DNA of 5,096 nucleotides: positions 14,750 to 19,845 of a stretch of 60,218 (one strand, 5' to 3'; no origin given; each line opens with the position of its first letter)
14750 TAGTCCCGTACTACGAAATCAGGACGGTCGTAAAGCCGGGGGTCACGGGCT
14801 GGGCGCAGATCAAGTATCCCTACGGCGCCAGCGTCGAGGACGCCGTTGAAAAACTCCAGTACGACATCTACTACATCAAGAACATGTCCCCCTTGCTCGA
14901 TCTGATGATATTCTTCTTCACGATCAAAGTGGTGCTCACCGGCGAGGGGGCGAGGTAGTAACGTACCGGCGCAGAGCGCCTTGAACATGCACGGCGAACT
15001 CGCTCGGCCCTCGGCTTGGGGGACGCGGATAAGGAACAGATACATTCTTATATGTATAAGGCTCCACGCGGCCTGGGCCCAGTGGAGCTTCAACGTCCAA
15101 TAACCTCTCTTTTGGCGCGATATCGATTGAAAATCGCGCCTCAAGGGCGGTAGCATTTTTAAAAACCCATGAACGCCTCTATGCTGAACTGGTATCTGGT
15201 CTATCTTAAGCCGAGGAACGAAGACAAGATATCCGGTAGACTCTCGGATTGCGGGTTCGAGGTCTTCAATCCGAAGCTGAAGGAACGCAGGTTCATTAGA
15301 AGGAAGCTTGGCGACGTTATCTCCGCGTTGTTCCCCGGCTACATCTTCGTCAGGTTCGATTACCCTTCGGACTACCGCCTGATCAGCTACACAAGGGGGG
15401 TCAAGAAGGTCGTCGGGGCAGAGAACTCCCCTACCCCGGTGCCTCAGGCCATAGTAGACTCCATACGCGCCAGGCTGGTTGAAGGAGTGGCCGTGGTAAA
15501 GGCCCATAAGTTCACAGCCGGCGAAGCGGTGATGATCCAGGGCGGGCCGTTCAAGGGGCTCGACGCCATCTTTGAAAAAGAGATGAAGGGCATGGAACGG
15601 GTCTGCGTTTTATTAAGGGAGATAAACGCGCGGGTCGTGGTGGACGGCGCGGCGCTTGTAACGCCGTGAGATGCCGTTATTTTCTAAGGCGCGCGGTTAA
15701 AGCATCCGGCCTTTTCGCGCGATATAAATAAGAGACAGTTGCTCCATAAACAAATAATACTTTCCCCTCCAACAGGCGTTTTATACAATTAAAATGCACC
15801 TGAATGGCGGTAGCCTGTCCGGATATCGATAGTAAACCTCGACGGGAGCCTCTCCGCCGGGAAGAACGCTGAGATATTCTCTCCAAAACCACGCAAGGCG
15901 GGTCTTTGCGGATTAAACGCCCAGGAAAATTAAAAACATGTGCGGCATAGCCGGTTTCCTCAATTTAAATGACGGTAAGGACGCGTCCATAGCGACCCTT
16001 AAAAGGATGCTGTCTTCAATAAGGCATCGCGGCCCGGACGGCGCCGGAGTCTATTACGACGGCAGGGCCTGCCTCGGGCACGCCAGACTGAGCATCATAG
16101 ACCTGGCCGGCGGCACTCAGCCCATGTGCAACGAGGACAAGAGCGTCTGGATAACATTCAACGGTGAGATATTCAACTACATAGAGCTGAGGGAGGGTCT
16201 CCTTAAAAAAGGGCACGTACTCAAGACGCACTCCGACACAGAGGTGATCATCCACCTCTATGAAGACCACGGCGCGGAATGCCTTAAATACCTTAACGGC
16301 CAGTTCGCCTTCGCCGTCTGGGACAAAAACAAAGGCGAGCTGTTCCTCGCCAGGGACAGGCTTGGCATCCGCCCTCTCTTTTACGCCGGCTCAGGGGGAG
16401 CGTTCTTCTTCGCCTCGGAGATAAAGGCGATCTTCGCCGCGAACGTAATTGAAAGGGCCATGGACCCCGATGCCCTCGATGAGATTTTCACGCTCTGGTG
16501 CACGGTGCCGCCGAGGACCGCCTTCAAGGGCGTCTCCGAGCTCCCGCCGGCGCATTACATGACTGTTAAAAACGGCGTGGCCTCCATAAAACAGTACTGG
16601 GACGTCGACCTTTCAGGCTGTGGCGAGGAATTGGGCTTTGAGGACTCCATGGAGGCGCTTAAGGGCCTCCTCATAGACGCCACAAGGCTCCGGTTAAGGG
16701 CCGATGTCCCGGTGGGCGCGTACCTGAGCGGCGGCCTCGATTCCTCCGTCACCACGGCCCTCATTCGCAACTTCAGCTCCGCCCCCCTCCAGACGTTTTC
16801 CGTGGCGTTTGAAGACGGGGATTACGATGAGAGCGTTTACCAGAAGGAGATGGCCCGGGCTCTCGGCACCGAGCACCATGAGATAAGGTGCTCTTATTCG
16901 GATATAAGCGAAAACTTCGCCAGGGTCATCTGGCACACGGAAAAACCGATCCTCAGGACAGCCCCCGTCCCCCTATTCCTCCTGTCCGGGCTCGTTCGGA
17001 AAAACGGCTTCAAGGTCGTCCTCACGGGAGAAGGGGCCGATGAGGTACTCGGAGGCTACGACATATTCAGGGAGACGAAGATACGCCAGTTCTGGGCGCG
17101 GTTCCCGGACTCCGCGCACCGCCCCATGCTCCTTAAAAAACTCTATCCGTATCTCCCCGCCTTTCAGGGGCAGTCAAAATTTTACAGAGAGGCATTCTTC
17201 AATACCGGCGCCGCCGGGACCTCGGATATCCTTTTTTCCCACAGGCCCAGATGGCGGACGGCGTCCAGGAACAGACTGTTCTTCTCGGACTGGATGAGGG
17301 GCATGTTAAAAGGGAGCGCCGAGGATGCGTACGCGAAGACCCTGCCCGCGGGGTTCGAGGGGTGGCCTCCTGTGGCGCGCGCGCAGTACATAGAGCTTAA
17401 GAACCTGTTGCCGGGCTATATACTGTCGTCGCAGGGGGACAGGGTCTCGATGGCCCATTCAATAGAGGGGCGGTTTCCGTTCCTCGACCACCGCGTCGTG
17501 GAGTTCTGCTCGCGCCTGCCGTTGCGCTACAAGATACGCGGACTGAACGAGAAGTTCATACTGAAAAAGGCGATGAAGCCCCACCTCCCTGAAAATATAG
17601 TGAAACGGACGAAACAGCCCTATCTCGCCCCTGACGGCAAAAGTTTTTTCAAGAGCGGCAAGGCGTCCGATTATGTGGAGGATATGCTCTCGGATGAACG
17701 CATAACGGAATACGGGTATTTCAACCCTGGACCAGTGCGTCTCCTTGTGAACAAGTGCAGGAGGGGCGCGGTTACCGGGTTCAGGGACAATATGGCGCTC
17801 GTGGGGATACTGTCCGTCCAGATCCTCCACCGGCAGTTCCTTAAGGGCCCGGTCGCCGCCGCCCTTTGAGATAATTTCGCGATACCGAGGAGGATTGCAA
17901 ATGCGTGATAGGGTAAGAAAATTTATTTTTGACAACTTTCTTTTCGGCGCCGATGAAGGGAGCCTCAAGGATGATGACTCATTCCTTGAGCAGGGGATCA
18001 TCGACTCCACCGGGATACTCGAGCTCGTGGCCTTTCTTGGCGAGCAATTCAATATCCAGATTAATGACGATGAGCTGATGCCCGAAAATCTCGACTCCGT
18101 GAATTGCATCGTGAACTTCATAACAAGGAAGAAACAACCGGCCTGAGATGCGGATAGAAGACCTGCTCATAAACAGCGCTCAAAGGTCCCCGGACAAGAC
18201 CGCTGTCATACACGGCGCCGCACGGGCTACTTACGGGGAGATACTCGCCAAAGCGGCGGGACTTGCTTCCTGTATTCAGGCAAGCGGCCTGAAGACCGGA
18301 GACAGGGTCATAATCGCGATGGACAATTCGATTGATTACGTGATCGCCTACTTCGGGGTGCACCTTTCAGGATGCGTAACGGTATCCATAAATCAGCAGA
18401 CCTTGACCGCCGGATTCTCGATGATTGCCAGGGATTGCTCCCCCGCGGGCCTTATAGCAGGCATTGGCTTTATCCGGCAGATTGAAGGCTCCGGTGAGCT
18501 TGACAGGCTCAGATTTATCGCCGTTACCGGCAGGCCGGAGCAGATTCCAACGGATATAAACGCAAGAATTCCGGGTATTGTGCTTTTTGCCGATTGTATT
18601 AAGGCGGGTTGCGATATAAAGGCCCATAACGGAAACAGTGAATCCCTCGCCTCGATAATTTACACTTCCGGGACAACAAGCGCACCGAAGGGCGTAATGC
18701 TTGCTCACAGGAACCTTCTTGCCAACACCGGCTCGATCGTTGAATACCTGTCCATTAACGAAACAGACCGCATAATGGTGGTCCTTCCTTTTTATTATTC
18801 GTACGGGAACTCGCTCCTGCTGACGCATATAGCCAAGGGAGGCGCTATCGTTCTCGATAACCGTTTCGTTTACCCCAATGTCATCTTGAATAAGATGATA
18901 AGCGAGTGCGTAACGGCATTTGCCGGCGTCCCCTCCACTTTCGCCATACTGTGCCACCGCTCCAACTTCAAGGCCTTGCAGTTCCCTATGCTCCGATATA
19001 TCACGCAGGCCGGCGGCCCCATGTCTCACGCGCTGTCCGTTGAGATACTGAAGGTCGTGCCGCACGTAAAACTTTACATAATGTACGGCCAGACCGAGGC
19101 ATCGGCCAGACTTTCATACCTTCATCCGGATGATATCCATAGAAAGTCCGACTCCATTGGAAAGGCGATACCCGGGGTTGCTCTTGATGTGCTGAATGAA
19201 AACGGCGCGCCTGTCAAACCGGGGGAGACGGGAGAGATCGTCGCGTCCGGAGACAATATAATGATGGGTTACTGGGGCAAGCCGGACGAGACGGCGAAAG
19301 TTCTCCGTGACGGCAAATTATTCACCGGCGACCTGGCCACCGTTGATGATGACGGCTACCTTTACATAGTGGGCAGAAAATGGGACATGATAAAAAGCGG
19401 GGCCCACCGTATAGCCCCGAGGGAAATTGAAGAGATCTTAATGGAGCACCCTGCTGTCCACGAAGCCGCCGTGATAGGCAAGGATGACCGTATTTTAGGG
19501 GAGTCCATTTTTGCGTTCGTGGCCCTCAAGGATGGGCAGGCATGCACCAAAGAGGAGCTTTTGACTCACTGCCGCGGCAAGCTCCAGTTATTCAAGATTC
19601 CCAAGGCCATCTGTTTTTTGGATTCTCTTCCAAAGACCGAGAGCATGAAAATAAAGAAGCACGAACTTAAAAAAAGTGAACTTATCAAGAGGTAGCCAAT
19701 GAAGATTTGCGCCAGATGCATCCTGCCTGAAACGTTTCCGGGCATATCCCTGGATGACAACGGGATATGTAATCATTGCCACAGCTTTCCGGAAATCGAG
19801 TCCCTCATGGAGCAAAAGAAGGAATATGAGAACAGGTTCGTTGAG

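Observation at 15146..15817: RfaH/NusG paralog flanked by ops-type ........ elements inside the exosortase EPS array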

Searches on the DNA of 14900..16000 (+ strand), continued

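Call 46: search_with_rna_model(model_id=R1, sources=[window, L001, L002, L003, L005, L006, L009, L012, L013, L014, L015, L016, L017, L018, L019, L020, L021, L022, L023, L024, L025, L026, L028, L030, L036, L037, L039, L042, L044, L063, L070, L079], max_evalue=0.2, make_alignment=true)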
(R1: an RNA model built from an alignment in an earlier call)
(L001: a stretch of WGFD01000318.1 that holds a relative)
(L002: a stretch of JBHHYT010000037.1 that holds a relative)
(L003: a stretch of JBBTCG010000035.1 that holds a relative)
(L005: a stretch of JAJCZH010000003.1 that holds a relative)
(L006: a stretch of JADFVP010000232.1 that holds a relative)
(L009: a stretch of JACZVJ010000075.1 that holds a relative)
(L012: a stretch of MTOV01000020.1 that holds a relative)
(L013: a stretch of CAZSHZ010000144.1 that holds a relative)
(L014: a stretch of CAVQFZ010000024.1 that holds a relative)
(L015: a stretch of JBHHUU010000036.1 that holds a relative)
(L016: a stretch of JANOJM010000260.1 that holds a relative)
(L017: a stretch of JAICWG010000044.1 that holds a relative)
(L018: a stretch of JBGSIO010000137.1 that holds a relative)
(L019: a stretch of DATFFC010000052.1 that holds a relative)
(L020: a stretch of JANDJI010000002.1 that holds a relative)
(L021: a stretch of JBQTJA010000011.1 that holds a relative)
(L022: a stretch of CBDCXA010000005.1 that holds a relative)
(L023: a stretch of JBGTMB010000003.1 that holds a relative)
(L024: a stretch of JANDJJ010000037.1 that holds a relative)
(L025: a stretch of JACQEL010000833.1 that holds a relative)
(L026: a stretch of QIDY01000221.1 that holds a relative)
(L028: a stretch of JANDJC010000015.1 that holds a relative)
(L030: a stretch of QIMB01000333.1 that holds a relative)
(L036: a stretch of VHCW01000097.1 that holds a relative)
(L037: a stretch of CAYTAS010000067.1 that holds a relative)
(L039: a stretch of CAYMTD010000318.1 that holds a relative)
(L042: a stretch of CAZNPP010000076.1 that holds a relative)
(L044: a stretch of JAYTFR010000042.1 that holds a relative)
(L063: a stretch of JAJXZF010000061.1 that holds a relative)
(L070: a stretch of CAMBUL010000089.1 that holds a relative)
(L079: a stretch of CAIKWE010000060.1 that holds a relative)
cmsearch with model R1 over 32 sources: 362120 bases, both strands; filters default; matches with E-value up to 0.2: 27.
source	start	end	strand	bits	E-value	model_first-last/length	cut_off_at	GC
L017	5905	5942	+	49.5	6.5e-11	1-38/38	no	0.63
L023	1364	1401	+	49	9e-11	1-38/38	no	0.61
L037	5891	5928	+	48.9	9.4e-11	1-38/38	no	0.58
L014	5889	5926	+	47.2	2.7e-10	1-38/38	no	0.61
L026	1566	1603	+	45.7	7.5e-10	1-38/38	no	0.55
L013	4182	4219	+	44.4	1.7e-09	1-38/38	no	0.71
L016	6610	6650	+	30.8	1.2e-05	1-38/38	no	0.56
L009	6699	6735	+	28.1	6.8e-05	1-38/38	no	0.62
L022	6598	6635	+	27.3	0.00011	1-38/38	no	0.63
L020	6648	6686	+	24.8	0.00056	1-38/38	no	0.62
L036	5488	5521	+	23.8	0.0011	1-38/38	no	0.68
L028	6684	6723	+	23.8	0.0011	1-38/38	no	0.5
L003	6637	6674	+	22.4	0.0026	1-38/38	no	0.55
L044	6521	6568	+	21.5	0.0048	1-38/38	no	0.5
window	15791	15821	+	21.1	0.0062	1-38/38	no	0.55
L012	6206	6248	+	20.1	0.012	1-38/38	no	0.51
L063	6576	6609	+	19.9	0.013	1-38/38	no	0.74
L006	6486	6535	+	19.5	0.018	1-38/38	no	0.54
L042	3500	3528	+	19.2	0.021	1-38/38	no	0.55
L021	6634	6674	+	18.6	0.031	1-38/38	no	0.61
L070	5483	5524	+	18.6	0.032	1-38/38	no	0.64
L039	2387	2415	+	18.4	0.036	1-38/38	no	0.55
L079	6552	6588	+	17.9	0.048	1-38/38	no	0.7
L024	6649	6687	+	17.2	0.079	1-38/38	no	0.62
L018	5908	5945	+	16.5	0.12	1-38/38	no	0.58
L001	1333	1372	+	16.5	0.12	1-38/38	no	0.57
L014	198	219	-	16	0.17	5-26/38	no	0.64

Alignment A5: 27 matches aligned to the model, 66 columns, each read 5' to 3' on its own strand. Consensus structure (alignment columns), stored with it:
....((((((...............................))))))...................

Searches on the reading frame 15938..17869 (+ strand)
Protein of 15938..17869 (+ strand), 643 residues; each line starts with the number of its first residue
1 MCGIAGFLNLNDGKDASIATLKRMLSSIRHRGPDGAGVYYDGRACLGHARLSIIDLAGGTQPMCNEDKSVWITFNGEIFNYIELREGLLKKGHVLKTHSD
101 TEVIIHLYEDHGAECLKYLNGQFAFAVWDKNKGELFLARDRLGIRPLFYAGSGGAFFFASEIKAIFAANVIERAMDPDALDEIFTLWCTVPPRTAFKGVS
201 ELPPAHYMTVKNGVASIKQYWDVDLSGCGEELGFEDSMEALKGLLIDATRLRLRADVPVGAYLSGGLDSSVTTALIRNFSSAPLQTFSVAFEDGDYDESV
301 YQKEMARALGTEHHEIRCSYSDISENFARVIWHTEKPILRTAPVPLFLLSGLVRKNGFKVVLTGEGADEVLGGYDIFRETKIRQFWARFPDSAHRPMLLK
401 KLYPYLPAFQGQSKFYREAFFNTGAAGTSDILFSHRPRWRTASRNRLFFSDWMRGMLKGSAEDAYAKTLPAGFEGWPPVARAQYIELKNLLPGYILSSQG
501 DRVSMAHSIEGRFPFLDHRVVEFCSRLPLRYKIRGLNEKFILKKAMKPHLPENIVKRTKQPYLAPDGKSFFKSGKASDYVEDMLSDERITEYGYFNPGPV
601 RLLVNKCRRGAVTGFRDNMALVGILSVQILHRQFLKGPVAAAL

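Call 7: search_protein_families(library=ncbifam, proteins=[window:15938-17869:+], max_evalue=0.00001)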
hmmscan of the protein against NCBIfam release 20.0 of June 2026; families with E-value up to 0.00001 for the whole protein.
window:15938-17869:+ (643 aa): 9 families
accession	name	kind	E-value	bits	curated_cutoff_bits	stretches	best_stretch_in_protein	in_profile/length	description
TIGR01536.1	asn_synth_AEB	equivalog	3.9e-162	540.9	267.1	1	2-562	1-517/517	asparagine synthase (glutamine-hydrolyzing)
TIGR03108.1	eps_aminotran_1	hypoth_equivalog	3.1e-142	475.4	816.9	1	1-610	1-607/628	XrtA/PEP-CTERM system amidotransferase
TIGR03104.1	trio_amidotrans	equivalog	2.8e-112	375.9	570.1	2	1-395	1-407/589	N-acetylglutaminylglutamine amidotransferase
NF006949.0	PRK09431.1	equivalog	5.1e-106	355.4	499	3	1-167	1-167/554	asparagine synthase B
NF033535.1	lass_lactam_cya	exception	2.3e-85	287.5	525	2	1-391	1-397/668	lasso peptide isopeptide bond-forming cyclase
NF033561.1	macrolact_Ik_Al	subfamily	2.4e-16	59.5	300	1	125-372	83-332/561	albusnodin/ikarugamycin family macrolactam cyclase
NF001484.0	PRK00331.1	subfamily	1.6e-13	49.9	381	1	62-167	87-200/601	isomerizing glutamine--fructose-6-phosphate transaminase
TIGR01134.1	purF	equivalog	1.3e-12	47.8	350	1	44-178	66-212/432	amidophosphoribosyltransferase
TIGR01135.1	glmS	equivalog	5.5e-12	45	418.05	1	60-167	84-199/607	glutamine--fructose-6-phosphate transaminase (isomerizing)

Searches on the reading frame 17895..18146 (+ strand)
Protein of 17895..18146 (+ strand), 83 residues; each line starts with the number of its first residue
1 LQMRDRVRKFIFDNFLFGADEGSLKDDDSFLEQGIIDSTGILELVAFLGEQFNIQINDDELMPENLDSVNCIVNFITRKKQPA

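Call 71: search_protein_families(library=pfam, proteins=[window:17895-18146:+], max_evalue=0.001)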
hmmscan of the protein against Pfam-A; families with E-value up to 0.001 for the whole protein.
window:17895-18146:+ (83 aa): 1 family
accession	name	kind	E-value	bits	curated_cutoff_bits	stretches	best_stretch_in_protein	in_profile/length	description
PF00550.31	PP-binding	-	1.2e-05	25.9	20.8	1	18-69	12-60/67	Phosphopantetheine attachment site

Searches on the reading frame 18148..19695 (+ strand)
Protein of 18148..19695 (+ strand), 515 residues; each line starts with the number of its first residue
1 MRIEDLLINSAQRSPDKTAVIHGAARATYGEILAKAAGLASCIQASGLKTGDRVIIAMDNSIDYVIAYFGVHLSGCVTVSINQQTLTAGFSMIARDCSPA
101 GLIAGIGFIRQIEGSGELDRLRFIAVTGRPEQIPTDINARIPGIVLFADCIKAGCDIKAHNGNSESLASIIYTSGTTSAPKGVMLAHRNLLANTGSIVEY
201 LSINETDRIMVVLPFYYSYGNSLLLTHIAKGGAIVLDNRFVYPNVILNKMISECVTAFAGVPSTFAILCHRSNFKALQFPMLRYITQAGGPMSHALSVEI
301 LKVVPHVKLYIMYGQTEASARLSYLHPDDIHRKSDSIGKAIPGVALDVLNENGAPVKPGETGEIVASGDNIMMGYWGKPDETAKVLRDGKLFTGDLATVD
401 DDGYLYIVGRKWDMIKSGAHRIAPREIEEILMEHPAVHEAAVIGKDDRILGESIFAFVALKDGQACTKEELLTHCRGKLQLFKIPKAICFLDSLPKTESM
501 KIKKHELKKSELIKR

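Call 7: search_protein_families(library=ncbifam, proteins=[window:18148-19695:+], max_evalue=0.00001)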
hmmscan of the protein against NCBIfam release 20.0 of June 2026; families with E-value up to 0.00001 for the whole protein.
window:18148-19695:+ (515 aa): 105 families (the best 25 are shown)
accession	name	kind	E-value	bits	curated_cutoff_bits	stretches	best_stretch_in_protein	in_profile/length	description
NF004837.0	PRK06187.1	subfamily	3.5e-115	385.2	476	1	2-510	9-521/531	long-chain-fatty-acid--CoA ligase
TIGR03098.1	ligase_PEP_1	hypoth_equivalog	3.8e-111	372.1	592.35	1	3-509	2-516/517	acyl-CoA ligase (AMP-forming), exosortase A system-associated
NF006182.0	PRK08316.1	subfamily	1.9e-105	353.3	663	1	3-509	13-515/523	fatty acyl-CoA synthetase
NF009233.0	PRK12583.1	subfamily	2.8e-90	303.3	832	2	166-510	202-549/558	fatty acid CoA ligase family protein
NF002966.0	PRK03640.1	equivalog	1.4e-81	274.5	556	2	163-510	139-479/483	o-succinylbenzoate--CoA ligase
NF005307.0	PRK06839.1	equivalog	8.5e-81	272.1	748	1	11-509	12-491/496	o-succinylbenzoate--CoA ligase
NF006181.0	PRK08314.1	subfamily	4.2e-79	266.3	705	1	7-511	30-554/563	long-chain-fatty-acid--CoA ligase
NF006523.0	PRK08974.1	equivalog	7.3e-79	265.4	884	2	163-512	204-554/561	long-chain-fatty-acid--CoA ligase FadD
NF005801.1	PRK07656.1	equivalog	6.4e-78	262.6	657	1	3-508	3-500/500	FadD3 family acyl-CoA ligase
NF052269.1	Staph_lig_FadD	equivalog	2.6e-77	260.3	650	1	5-509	4-491/499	long-chain-fatty-acid--CoA ligase FadD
NF005702.0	PRK07514.1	subfamily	2.1e-75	254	558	1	8-509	10-498/506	malonyl-CoA synthase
NF004229.0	PRK05677.1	subfamily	4.2e-75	253.3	879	2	141-514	181-558/563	long-chain-fatty-acid--CoA ligase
NF005676.0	PRK07470.1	equivalog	2.6e-72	244.2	774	1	3-509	22-527/544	acyl-CoA synthetase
NF005220.0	PRK06710.1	equivalog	1.4e-71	241.3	1116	2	163-511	204-553/563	long-chain-fatty-acid--CoA ligase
NF005857.1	PRK07786.1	exception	2.2e-71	240.9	733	1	11-509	19-510/513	fatty-acid--CoA ligase FadD5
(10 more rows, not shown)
